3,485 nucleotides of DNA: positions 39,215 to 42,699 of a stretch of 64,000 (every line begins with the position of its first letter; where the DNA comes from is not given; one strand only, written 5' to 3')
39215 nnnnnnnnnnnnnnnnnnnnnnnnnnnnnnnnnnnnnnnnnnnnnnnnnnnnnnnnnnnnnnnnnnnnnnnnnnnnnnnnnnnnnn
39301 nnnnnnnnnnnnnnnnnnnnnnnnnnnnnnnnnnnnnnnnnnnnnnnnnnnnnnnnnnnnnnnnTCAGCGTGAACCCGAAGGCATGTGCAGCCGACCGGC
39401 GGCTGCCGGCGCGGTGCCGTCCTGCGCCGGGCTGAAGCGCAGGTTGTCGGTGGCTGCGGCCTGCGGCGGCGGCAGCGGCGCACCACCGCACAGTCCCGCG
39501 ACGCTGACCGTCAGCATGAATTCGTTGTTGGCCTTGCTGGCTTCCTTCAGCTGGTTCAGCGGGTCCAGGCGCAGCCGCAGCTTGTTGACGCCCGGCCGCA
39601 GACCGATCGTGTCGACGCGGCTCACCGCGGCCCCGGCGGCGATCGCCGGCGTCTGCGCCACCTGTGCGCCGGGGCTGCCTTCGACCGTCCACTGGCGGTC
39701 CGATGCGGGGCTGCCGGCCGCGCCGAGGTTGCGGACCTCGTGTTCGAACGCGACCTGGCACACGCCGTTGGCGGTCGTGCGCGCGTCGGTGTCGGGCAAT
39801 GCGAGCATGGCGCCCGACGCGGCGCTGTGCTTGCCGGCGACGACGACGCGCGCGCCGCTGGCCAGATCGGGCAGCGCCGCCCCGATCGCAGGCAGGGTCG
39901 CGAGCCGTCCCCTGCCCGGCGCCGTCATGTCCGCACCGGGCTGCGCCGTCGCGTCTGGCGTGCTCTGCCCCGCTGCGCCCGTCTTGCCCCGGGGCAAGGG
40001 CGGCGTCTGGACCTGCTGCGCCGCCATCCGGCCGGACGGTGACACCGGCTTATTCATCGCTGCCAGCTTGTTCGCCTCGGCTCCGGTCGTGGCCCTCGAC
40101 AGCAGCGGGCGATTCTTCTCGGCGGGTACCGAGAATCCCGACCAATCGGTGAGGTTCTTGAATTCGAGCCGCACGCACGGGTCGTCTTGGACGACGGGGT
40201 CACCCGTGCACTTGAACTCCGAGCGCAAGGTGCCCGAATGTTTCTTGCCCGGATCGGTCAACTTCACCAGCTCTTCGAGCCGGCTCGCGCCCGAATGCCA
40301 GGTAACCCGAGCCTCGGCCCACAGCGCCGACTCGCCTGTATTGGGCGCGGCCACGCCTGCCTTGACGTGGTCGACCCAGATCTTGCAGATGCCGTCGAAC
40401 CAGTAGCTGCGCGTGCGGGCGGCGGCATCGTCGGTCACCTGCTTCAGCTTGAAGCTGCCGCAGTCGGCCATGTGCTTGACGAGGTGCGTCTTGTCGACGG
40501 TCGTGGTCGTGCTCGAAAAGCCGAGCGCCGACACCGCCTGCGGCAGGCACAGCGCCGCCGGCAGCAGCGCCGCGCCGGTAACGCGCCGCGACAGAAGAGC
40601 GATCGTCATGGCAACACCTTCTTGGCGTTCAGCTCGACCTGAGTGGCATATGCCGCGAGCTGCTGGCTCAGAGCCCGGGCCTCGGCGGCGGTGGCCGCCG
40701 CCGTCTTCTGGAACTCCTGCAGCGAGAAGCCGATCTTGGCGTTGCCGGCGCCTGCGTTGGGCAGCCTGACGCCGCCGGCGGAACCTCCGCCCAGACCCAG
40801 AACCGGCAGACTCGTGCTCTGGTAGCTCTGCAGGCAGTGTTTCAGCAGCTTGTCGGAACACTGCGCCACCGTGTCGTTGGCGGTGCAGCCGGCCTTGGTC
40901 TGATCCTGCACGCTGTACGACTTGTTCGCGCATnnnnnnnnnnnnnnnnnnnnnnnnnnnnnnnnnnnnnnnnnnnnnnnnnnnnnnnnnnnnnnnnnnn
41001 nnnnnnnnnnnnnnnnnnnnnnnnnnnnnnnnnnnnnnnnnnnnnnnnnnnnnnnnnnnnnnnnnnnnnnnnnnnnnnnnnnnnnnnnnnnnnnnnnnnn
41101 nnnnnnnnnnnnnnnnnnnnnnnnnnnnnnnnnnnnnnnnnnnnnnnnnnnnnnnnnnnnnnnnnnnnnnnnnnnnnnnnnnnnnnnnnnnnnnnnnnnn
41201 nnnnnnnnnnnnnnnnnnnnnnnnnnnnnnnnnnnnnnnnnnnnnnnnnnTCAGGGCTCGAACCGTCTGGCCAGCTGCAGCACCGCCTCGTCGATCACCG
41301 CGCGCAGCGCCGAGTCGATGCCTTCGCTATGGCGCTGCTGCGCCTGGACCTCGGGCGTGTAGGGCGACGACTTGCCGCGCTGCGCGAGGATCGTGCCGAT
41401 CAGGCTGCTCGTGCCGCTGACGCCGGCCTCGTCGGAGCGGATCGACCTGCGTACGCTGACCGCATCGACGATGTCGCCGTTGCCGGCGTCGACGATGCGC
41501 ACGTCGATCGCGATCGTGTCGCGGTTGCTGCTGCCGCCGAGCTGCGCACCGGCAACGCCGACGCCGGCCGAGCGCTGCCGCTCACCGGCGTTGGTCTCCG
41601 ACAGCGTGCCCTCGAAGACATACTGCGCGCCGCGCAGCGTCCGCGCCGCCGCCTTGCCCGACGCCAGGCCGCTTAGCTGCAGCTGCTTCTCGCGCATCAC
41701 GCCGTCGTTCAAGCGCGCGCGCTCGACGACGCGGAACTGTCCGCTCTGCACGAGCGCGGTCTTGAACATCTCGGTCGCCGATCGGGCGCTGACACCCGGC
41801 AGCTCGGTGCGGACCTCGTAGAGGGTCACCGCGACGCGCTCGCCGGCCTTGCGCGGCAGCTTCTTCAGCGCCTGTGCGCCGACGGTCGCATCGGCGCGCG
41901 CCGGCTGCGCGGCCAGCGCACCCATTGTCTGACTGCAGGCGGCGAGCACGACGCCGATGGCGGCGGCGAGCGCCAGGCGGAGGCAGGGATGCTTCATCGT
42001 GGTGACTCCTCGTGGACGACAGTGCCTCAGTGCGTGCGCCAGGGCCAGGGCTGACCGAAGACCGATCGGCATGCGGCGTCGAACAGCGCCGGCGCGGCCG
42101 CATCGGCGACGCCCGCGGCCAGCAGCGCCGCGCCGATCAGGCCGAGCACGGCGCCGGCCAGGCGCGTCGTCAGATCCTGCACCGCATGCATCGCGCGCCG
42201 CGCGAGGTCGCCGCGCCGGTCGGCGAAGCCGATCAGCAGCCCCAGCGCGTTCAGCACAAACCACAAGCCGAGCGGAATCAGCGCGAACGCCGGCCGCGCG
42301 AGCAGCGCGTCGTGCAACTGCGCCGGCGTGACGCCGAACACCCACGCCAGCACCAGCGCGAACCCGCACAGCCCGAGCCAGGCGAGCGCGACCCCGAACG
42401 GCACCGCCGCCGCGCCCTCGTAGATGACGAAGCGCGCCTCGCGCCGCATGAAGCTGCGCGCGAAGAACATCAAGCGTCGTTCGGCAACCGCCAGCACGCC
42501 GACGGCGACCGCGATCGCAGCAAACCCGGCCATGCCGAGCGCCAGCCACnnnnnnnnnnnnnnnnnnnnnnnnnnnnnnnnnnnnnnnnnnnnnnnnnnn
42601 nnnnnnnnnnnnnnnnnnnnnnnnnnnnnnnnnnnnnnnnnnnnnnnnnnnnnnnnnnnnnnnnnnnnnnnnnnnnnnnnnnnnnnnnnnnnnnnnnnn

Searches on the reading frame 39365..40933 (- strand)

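Call 8: search_protein_families(library=pfam, proteins=[window:39365-40933:-], max_evalue=0.01)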
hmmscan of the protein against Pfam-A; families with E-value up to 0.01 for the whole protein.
window:39365-40933:- (522 aa): 1 family
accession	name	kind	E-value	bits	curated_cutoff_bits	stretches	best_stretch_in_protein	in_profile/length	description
PF07705.17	CARDB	-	0.00063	20.4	22.7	1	393-472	20-99/101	CARDB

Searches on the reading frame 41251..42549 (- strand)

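Call 8: search_protein_families(library=pfam, proteins=[window:41251-42549:-], max_evalue=0.01)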
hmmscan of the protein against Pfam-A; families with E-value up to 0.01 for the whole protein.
window:41251-42549:- (432 aa): 2 families
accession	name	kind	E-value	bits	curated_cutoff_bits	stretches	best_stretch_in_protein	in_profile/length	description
PF03783.19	CsgG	-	1.2e-19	70.9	20.8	1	251-423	33-194/210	Curli production assembly/transport component CsgG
PF13036.11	LpoB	-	5.7e-06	26.7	22.3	1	254-321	46-115/147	Peptidoglycan-synthase activator LpoB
